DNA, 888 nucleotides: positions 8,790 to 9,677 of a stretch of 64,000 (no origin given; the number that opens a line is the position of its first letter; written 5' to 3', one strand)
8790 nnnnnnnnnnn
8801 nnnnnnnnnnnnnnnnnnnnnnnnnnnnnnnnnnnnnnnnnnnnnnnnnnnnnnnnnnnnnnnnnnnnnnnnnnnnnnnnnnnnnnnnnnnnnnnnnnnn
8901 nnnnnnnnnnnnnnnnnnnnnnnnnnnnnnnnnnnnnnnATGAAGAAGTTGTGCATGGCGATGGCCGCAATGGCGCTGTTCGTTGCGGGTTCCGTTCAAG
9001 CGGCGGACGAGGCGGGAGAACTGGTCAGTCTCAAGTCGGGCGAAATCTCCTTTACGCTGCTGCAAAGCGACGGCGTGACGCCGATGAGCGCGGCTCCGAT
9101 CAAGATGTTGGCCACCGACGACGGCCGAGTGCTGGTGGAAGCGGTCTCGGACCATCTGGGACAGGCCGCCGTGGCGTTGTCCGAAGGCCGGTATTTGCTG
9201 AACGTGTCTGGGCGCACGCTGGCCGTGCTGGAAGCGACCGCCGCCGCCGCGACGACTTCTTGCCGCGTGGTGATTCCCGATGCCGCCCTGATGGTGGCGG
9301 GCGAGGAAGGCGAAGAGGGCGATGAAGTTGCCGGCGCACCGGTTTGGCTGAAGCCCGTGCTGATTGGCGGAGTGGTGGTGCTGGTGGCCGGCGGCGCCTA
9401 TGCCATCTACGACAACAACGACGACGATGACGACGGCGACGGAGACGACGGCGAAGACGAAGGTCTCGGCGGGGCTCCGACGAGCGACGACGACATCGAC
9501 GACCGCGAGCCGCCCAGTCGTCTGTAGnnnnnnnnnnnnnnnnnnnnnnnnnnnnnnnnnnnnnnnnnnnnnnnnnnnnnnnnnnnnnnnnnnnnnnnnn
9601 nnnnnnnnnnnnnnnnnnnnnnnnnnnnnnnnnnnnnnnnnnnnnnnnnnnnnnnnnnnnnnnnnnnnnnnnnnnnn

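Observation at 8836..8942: G10 homopolymer inside the spacer of a candidate promoter driving the poly-Asp-tail protein gene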

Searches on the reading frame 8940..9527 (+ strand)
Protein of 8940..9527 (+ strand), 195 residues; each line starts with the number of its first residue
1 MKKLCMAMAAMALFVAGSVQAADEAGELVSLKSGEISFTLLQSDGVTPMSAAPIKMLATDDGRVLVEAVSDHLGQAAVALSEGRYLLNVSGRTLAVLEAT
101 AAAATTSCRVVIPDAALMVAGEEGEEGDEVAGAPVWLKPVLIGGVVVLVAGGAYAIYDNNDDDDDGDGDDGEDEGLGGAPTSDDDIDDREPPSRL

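Call 8: search_protein_families(library=pfam, proteins=[window:8940-9527:+], max_evalue=0.01)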
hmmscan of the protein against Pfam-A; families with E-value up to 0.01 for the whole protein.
window:8940-9527:+ (195 aa): 0 families

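Call 10: find_encoding_contigs(protein=window:8940-9527:+, flank=3000, max_places=10)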
Protein window:8940-9527:+ (195 aa): 1 contig read that carries it; 1 place shown.
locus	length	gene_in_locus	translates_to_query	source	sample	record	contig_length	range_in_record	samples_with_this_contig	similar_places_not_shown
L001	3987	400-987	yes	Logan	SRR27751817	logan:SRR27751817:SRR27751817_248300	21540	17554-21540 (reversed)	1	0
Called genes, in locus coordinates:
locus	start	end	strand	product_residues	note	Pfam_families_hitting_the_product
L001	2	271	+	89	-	?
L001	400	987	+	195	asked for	-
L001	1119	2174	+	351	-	PF02563:Poly_export, PF22461:SLBB_2, PF10531:SLBB, PF22461:SLBB_2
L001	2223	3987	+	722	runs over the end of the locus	PF02706:Wzz, PF01656:CbiA (weak), PF13614:AAA_31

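Call 13: find_homologous_proteins(query=window:8940-9527:+, max_evalue=0.001)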
Query window:8940-9527:+ (195 aa): 32 proteins with E <= 0.001 among 5421 candidates.
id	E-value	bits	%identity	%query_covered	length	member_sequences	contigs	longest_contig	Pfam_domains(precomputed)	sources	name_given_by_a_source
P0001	4.0e-116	403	100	100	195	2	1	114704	-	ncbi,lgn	ncbi:MAG: hypothetical protein AB7V14_02090 [Kiritimatiellia bacterium]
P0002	6.8e-92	324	83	95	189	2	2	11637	-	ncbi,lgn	-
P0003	3.0e-81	290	78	99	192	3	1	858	-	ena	-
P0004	7.6e-79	282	75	81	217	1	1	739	-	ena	-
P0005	1.5e-72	261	78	81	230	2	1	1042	-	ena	-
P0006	7.6e-71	256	75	73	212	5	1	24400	-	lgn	-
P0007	8.6e-69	249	74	69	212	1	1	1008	-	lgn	-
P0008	1.4e-60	222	63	81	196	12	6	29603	-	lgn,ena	-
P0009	3.6e-59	218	68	80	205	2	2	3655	-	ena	-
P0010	5.3e-59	217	63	81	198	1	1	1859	-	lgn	-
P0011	1.8e-58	215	68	72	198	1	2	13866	-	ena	-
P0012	2.3e-58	215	62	71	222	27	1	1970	-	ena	-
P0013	8.6e-58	213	63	81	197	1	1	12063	-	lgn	-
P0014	6.1e-57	211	61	78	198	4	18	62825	-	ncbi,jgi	ncbi:MAG: hypothetical protein WBL24_03370 [Kiritimatiellia bacterium]|jgi:hypothetical protein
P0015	1.3e-56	209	64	82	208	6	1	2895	-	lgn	-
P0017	8.2e-56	207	56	99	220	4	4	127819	-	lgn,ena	-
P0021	1.7e-50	189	58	78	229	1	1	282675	-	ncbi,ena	-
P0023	1.0e-49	187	59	87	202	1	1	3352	-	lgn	-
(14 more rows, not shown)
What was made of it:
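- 8940..9527 (+): First gene of the operon: a 195-aa protein with a signal peptide, a beta-sandwich domain, a membrane-spanning helix and an acidic poly-Asp tail. 32 homologues; the named members are Kiritimatiellia MAGs (call 13).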

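Call 15: find_encoding_contigs(protein=P0002, flank=3000, max_places=6)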
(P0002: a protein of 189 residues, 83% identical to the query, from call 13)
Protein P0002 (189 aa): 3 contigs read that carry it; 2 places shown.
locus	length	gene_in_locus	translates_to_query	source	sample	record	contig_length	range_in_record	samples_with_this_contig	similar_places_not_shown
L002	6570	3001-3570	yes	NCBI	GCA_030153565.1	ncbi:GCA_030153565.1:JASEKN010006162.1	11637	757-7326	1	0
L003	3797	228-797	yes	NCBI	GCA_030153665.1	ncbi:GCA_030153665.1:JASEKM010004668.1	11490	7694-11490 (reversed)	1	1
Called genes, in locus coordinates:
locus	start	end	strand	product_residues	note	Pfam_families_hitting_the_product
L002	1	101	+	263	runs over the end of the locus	PF01565:FAD_binding_4, PF02873:MurB_C (weak)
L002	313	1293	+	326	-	PF00275:EPSP_synthase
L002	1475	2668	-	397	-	PF13936:HTH_38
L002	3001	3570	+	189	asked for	-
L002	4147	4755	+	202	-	PF22461:SLBB_2, PF10531:SLBB, PF22461:SLBB_2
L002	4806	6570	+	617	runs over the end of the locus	PF02706:Wzz, PF01656:CbiA (weak)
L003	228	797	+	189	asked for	-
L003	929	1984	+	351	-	PF02563:Poly_export, PF22461:SLBB_2, PF10531:SLBB, PF22461:SLBB_2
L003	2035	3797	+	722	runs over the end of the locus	PF02706:Wzz, PF01656:CbiA, PF13614:AAA_31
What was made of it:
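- With an IS30-like gene on the opposite strand upstream (L002, call 15), read-through cannot supply transcription, so a promoter must lie in the conserved block.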

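Call 16: find_encoding_contigs(protein=P0006, flank=3000, max_places=6)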
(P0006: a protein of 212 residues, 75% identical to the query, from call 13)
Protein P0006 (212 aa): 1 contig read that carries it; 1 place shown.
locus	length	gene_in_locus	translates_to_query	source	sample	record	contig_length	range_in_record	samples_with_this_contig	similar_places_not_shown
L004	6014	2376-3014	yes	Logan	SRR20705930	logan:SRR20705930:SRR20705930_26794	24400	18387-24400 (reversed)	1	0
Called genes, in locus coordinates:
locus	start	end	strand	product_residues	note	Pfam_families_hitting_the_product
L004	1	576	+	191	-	?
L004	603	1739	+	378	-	PF00155:Aminotran_1_2 (weak), PF01041:DegT_DnrJ_EryC1, PF01212:Beta_elim_lyase (weak)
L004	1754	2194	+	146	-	PF04892:VanZ-LLP1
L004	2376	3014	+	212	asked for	-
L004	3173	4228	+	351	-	PF02563:Poly_export, PF22461:SLBB_2, PF10531:SLBB, PF22461:SLBB_2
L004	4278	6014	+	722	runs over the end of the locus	PF02706:Wzz (weak), PF13807:GNVR (weak), PF01656:CbiA, PF13614:AAA_31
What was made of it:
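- The block stays with the operon while the upstream gene changes: Bac_transf, IS30-like, VanZ (calls 15, 16).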

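Call 21: find_related_loci(query=A2, collection=genome_contigs, flank=2500)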
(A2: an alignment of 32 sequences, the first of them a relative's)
Query A2 (195 aa) in genome_contigs; peptide patterns used: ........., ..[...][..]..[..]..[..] (x = any residue, [..] = any of these).
56 stretches matched a pattern; 3 encode a relative of the query (tblastn E <= 1e-3); 3 distinct loci.
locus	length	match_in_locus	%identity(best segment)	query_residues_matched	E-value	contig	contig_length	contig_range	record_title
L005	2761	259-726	64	1-157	7e-59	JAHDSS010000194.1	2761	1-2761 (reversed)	MAG: Kiritimatiellae bacterium isolate SV3-B9.1 k141_103533, whole genome shotgun sequence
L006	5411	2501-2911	62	1-139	2e-50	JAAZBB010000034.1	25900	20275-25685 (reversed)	MAG: Lentisphaerae bacterium isolate AS06rmzACSIP_509 116291_AS06, whole genome shotgun sequence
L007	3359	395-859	65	1-157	1e-46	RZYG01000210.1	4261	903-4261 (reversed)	MAG: Spartobacteria bacterium isolate INTA.AUR.007 contig-100_11567, whole genome shotgun sequence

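Call 22: find_related_loci(query=A2, collection=metagenome_contigs, flank=2500)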
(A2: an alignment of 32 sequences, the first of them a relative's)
Query A2 (195 aa) in metagenome_contigs; peptide patterns used: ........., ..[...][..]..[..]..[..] (x = any residue, [..] = any of these).
74 stretches matched a pattern; 7 encode a relative of the query (tblastn E <= 1e-3); 7 distinct loci.
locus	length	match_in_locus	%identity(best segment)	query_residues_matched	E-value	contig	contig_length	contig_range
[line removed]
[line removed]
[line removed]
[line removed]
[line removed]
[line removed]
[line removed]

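Call 25: find_encoding_contigs(protein=P0003, flank=1000, max_places=6)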
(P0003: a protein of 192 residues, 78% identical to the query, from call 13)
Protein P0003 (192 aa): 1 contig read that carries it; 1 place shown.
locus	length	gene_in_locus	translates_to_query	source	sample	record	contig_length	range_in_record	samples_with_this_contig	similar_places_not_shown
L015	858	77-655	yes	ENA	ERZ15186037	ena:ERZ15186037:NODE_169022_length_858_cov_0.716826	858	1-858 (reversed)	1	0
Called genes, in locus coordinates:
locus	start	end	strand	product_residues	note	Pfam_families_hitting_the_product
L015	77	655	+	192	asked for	-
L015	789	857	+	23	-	?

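Call 26: find_encoding_contigs(protein=P0005, flank=1000, max_places=6)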
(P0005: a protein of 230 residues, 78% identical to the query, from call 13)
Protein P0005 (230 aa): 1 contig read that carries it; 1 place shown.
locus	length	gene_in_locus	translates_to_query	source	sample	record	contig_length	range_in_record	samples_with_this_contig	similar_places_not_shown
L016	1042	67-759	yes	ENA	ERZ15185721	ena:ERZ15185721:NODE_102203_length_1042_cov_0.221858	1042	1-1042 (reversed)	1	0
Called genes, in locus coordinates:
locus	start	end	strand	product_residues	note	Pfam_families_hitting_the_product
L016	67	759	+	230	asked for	-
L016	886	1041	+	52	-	?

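Call 27: find_encoding_contigs(protein=P0007, flank=1000, max_places=6)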
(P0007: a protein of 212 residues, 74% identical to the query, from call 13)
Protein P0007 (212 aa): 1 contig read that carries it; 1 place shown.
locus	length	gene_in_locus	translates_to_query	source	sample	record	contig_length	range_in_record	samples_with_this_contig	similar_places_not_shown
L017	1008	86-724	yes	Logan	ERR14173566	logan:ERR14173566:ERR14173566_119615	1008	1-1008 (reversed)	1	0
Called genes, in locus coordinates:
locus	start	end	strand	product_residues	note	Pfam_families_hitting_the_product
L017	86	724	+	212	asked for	-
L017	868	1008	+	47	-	?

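Call 31: find_encoding_contigs(protein=P0017, flank=2500, max_places=6)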
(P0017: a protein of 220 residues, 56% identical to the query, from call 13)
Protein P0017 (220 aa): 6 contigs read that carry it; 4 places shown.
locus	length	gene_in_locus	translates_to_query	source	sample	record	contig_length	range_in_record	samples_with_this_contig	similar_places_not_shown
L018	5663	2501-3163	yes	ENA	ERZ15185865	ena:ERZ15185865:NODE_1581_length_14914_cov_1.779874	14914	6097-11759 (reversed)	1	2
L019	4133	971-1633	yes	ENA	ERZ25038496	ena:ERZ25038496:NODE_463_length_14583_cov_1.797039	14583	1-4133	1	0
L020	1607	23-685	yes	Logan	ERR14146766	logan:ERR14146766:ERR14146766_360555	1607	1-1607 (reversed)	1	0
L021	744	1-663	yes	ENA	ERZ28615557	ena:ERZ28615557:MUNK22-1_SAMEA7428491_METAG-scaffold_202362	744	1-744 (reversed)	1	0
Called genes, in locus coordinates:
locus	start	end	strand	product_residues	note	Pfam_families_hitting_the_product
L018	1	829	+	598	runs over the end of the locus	-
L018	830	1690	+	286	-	PF01522:Polysacc_deac_1, PF11959:DUF3473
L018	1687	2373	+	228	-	PF02397:Bac_transf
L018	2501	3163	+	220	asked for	-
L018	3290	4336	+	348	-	PF02563:Poly_export, PF22461:SLBB_2, PF10531:SLBB, PF22461:SLBB_2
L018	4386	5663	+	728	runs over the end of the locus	PF02706:Wzz (faint), PF13807:GNVR (weak), PF01656:CbiA (weak), PF13614:AAA_31 (weak)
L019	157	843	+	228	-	PF02397:Bac_transf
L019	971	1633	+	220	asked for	-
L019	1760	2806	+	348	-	PF02563:Poly_export, PF22461:SLBB_2, PF10531:SLBB, PF22461:SLBB_2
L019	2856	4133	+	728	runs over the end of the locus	PF02706:Wzz (faint), PF13807:GNVR (weak), PF01656:CbiA (weak), PF13614:AAA_31 (weak)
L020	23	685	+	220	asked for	-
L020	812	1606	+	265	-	?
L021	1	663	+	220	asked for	?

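Call 32: find_encoding_contigs(protein=P0023, flank=2500, max_places=6)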
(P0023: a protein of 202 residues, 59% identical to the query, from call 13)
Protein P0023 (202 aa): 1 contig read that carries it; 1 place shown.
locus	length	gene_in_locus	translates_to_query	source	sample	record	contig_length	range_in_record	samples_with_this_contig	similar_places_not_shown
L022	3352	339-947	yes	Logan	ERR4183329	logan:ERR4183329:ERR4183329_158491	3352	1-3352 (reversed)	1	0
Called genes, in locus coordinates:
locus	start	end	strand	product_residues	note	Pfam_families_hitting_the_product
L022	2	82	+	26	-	?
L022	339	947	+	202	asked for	-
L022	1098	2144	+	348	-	PF02563:Poly_export, PF22461:SLBB_2, PF10531:SLBB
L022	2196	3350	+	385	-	?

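Call 33: find_encoding_contigs(protein=P0009, flank=2500, max_places=6)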
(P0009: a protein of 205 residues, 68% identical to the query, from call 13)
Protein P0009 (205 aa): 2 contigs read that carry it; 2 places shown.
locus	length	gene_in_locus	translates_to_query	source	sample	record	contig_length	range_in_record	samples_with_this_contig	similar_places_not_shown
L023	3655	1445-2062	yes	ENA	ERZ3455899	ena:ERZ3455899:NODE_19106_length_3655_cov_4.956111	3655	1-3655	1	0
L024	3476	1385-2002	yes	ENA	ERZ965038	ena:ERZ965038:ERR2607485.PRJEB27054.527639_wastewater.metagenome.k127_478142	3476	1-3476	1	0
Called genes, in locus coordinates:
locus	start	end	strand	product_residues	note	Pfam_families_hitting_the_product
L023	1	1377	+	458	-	?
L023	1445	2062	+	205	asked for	-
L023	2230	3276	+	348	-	PF02563:Poly_export, PF22461:SLBB_2, PF10531:SLBB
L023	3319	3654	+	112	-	?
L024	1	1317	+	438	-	?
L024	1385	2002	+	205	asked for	-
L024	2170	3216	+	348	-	PF02563:Poly_export, PF22461:SLBB_2, PF10531:SLBB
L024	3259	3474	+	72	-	?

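Call 34: find_encoding_contigs(protein=P0021, flank=2500, max_places=6)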
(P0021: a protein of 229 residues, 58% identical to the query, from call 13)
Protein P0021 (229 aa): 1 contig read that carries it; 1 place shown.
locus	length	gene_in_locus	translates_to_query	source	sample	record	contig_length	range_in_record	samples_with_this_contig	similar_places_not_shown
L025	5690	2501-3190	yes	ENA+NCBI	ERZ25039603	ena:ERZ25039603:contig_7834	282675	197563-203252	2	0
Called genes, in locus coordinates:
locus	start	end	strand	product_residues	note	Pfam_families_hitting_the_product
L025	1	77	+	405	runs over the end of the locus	PF13439:Glyco_transf_4, PF13477:Glyco_trans_4_2 (weak), PF13579:Glyco_trans_4_4, PF20706:GT4-conflict (weak), PF00534:Glycos_transf_1, PF13692:Glyco_trans_1_4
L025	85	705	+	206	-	PF02397:Bac_transf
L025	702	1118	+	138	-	PF14602:Hexapep_2 (faint), PF00132:Hexapep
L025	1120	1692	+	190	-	PF00155:Aminotran_1_2 (weak), PF01041:DegT_DnrJ_EryC1, PF01053:Cys_Met_Meta_PP (weak), PF01212:Beta_elim_lyase (weak)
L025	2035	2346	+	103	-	PF01041:DegT_DnrJ_EryC1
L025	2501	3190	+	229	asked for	-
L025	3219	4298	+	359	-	PF02563:Poly_export, PF22461:SLBB_2, PF10531:SLBB, PF22461:SLBB_2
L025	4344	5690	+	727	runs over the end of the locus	PF02706:Wzz, PF13807:GNVR (faint), PF01656:CbiA (weak), PF13614:AAA_31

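Call 40: list_cluster_members(proteins=[P0001, P0002, P0003, P0004, P0005, P0006, P0007])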
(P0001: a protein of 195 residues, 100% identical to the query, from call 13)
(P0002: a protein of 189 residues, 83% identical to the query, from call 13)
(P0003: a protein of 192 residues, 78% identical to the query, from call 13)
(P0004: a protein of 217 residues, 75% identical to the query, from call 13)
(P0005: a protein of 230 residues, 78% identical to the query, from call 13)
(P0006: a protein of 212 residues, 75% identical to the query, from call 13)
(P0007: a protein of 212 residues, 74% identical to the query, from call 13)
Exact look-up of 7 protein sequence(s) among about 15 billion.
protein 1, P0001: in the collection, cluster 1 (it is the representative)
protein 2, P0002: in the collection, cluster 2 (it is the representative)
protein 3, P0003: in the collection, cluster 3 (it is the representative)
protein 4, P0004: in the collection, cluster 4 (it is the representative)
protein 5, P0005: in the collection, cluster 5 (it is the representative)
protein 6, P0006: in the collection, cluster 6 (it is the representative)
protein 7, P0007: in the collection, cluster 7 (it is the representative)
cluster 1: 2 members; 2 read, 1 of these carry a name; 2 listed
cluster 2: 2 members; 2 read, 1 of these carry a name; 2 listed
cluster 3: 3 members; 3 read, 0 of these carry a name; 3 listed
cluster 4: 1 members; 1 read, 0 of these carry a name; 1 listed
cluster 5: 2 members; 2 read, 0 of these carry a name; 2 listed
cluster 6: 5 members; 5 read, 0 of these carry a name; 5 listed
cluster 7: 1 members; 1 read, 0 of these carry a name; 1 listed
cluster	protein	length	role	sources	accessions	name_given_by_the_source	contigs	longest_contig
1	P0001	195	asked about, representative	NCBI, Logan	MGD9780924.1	MAG: hypothetical protein AB7V14_02090 [Kiritimatiellia bacterium]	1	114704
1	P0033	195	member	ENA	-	-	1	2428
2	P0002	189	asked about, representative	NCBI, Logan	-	-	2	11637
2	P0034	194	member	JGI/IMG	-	hypothetical protein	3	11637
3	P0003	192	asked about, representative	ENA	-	-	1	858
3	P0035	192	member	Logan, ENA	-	-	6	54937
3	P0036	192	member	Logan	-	-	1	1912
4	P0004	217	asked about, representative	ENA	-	-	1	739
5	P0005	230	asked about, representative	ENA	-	-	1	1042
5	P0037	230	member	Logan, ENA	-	-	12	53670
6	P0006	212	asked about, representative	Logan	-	-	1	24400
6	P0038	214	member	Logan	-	-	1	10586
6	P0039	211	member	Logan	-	-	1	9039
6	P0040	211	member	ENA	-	-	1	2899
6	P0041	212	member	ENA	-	-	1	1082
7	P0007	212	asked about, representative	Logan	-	-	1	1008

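Call 41: search_protein_families(library=ncbifam, proteins=[window:8940-9527:+], max_evalue=0.00001)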
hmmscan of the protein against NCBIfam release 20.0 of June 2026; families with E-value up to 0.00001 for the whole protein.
window:8940-9527:+ (195 aa): 0 families
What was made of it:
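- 8940..9527 (+): No Pfam or NCBIfam family (calls 8, 41).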

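Call 42: find_encoding_contigs(protein=P0035, flank=1500, max_places=10)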
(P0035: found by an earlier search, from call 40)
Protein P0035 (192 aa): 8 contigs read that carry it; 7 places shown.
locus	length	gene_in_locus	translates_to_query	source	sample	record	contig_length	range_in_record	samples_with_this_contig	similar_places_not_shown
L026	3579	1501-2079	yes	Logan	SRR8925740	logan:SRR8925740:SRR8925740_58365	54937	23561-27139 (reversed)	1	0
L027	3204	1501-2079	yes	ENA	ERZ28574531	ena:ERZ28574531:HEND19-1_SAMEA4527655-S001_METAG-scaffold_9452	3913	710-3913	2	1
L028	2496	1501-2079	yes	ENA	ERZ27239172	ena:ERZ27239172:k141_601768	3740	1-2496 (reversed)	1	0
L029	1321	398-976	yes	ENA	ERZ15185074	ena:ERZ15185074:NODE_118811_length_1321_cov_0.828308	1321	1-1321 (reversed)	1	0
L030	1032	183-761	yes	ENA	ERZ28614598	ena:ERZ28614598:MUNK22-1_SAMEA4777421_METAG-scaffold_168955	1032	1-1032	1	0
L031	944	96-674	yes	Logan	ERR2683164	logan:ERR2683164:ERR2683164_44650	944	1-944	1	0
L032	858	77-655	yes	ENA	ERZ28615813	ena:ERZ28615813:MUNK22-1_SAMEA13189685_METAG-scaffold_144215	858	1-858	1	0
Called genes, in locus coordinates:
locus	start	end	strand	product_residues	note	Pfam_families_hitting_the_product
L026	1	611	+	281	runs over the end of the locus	PF01522:Polysacc_deac_1, PF11959:DUF3473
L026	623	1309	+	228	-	PF02397:Bac_transf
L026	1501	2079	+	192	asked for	-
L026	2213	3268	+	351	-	PF02563:Poly_export, PF22461:SLBB_2, PF10531:SLBB, PF22461:SLBB_2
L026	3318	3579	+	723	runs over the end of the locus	PF02706:Wzz, PF01656:CbiA, PF13614:AAA_31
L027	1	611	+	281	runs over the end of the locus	PF01522:Polysacc_deac_1, PF11959:DUF3473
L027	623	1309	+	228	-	PF02397:Bac_transf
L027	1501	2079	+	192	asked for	-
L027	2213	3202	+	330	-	?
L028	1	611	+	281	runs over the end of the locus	PF01522:Polysacc_deac_1, PF11959:DUF3473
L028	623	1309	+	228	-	PF02397:Bac_transf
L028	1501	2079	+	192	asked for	-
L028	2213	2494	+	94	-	?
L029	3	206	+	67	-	?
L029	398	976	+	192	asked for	-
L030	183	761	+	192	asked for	-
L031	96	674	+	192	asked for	-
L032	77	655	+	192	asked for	-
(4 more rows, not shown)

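Call 55: predict_structure(alignment_id=A2)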
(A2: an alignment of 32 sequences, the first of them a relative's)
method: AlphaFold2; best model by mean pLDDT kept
length: 195 residues; sequences in the alignment: 32
mean_pLDDT: 66.7   pTM: 0.54
mean pLDDT of the five models: 66.7, 66.5, 65.9, 65.3, 63.8
residues with pLDDT >= 90: 53; 70-90: 43; 50-70: 23; < 50: 76
segments of 3 or more residues with pLDDT < 50: 1-25, 119-133, 152-161, 166-187
pLDDT, mean of each block of 10 residues (from residue 1): 42 40 56 93 89 92 93 94 92 87 88 64 41 61 68 44 46 39 47 49
secondary structure, 60 per line:
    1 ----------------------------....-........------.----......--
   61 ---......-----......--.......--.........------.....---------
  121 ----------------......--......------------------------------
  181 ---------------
elements in order: E29-32 E34-41 E53-58 E64-69 E75-80 E83-89 E92-100 E107-111 E137-142 E145-150
